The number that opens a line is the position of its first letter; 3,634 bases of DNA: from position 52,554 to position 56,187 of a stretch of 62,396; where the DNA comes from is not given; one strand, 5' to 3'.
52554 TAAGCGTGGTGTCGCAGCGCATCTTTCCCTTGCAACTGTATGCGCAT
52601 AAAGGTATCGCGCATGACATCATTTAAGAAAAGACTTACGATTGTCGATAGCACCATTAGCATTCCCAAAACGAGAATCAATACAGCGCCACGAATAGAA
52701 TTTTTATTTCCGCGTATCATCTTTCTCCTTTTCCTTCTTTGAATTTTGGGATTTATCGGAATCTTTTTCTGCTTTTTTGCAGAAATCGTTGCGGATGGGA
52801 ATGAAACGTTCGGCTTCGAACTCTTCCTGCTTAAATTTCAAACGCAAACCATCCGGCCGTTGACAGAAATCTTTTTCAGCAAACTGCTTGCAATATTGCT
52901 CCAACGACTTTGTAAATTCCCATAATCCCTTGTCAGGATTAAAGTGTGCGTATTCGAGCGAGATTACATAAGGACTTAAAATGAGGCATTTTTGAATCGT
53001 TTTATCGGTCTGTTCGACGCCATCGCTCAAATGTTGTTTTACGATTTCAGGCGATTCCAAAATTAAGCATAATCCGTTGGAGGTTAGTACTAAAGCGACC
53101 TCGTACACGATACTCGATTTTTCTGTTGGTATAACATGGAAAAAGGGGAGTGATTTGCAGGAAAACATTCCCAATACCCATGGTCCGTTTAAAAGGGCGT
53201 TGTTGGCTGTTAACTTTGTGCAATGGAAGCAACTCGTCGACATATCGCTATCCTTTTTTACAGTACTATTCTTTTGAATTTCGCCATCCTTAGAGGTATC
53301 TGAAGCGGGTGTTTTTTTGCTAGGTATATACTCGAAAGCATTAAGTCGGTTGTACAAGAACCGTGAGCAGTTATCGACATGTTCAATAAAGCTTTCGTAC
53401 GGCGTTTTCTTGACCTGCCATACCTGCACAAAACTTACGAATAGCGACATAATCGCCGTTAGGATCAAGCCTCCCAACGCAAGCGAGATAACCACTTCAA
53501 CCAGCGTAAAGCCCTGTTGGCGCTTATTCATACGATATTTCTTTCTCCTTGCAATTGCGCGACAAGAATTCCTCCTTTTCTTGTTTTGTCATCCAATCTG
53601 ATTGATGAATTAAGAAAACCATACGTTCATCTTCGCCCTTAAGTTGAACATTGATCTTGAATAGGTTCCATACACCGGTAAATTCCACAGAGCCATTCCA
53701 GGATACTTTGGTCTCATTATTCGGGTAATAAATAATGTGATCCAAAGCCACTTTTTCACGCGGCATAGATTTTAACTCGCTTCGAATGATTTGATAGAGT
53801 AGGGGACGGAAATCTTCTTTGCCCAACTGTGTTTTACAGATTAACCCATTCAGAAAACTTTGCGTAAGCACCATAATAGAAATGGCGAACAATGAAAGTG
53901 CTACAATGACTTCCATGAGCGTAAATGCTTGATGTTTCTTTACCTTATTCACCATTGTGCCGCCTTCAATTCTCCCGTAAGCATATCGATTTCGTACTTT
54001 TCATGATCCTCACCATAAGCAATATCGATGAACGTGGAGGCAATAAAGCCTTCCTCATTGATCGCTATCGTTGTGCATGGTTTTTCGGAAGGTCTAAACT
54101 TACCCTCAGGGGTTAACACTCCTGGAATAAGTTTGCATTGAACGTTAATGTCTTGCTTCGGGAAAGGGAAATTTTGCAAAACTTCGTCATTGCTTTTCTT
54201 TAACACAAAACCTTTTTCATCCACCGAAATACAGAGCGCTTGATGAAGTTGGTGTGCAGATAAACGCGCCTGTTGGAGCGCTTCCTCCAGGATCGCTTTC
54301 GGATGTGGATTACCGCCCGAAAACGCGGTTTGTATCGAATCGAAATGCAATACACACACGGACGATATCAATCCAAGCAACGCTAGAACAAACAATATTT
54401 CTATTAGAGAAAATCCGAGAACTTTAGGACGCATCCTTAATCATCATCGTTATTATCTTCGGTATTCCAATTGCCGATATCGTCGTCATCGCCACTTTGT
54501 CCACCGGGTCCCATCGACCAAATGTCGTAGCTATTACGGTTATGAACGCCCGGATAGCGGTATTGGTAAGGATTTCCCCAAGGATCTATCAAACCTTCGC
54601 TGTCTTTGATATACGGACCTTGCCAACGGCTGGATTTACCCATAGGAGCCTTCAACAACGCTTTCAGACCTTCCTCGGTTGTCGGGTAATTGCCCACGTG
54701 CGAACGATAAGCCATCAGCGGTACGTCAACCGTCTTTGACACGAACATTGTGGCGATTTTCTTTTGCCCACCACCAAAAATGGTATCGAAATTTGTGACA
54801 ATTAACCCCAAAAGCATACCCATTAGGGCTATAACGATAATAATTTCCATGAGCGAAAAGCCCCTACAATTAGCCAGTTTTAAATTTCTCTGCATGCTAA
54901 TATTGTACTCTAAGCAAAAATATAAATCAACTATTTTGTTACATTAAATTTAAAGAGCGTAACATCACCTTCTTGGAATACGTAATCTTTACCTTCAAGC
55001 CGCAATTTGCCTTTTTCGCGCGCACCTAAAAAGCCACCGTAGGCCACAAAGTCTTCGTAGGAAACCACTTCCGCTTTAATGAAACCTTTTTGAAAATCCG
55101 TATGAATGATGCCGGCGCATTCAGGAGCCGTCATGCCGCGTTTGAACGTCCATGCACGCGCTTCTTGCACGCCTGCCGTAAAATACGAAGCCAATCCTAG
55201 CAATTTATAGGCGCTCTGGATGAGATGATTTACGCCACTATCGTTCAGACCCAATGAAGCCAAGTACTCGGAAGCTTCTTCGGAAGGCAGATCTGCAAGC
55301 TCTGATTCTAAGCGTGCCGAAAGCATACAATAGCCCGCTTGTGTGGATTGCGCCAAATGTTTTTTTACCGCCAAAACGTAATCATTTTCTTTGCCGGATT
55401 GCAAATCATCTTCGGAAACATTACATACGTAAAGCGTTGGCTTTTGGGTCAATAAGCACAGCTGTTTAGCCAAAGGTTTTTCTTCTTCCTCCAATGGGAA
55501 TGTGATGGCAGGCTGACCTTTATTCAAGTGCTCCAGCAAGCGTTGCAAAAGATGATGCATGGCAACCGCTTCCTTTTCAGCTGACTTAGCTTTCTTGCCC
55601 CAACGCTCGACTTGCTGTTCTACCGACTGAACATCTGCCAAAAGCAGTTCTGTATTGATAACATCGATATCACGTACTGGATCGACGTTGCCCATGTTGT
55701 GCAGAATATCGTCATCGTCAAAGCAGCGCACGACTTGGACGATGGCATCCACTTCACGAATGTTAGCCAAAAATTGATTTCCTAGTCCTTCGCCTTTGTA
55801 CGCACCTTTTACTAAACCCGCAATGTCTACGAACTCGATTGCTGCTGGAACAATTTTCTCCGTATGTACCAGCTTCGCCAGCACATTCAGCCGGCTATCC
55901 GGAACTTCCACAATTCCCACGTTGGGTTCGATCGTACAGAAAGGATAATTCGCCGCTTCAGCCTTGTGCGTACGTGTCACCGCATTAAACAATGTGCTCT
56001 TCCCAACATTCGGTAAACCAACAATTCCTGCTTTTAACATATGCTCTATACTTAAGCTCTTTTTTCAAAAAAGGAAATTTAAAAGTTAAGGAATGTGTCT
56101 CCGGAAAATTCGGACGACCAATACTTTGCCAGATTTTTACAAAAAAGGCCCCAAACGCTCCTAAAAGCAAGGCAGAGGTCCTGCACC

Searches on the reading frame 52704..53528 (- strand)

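Call 79: search_protein_families(library=pfam, proteins=[window:52704-53528:-], max_evalue=0.001)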
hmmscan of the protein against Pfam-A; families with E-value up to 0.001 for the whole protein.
window:52704-53528:- (274 aa): 1 family
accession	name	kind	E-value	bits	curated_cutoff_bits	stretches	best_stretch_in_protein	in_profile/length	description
PF07963.17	N_methyl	-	1.8e-08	34.1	21.2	1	2-26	2-26/27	Prokaryotic N-terminal methylation motif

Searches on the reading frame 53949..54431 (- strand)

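Call 79: search_protein_families(library=pfam, proteins=[window:53949-54431:-], max_evalue=0.001)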
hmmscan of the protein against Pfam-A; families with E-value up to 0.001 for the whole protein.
window:53949-54431:- (160 aa): 1 family
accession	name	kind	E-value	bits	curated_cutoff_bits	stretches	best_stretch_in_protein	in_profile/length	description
PF07963.17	N_methyl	-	0.00012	22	21.2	1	4-25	4-25/27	Prokaryotic N-terminal methylation motif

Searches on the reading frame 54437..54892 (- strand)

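Call 79: search_protein_families(library=pfam, proteins=[window:54437-54892:-], max_evalue=0.001)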
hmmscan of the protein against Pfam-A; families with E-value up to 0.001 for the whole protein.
window:54437-54892:- (151 aa): 2 families
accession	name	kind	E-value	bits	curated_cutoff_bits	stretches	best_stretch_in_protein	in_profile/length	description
PF08334.16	T2SSG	-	1.9e-26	92.7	21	1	54-142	20-108/108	Type II secretion system (T2SS), protein G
PF07963.17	N_methyl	-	2e-05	24.4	21.2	1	7-31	2-26/27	Prokaryotic N-terminal methylation motif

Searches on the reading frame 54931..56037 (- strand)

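Call 79: search_protein_families(library=pfam, proteins=[window:54931-56037:-], max_evalue=0.001)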
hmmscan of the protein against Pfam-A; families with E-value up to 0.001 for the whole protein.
window:54931-56037:- (368 aa): 3 families
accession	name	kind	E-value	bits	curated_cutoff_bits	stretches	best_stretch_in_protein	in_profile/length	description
PF06071.19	YchF-GTPase_C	-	3.9e-36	123.5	27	1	282-365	1-84/84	Protein of unknown function (DUF933)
PF01926.29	MMR_HSR1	-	1.8e-22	80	21.9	1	3-108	2-86/113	50S ribosome-binding GTPase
PF02421.24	FeoB_N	-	9.7e-08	32.1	27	1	4-52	4-51/156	Ferrous iron transport protein B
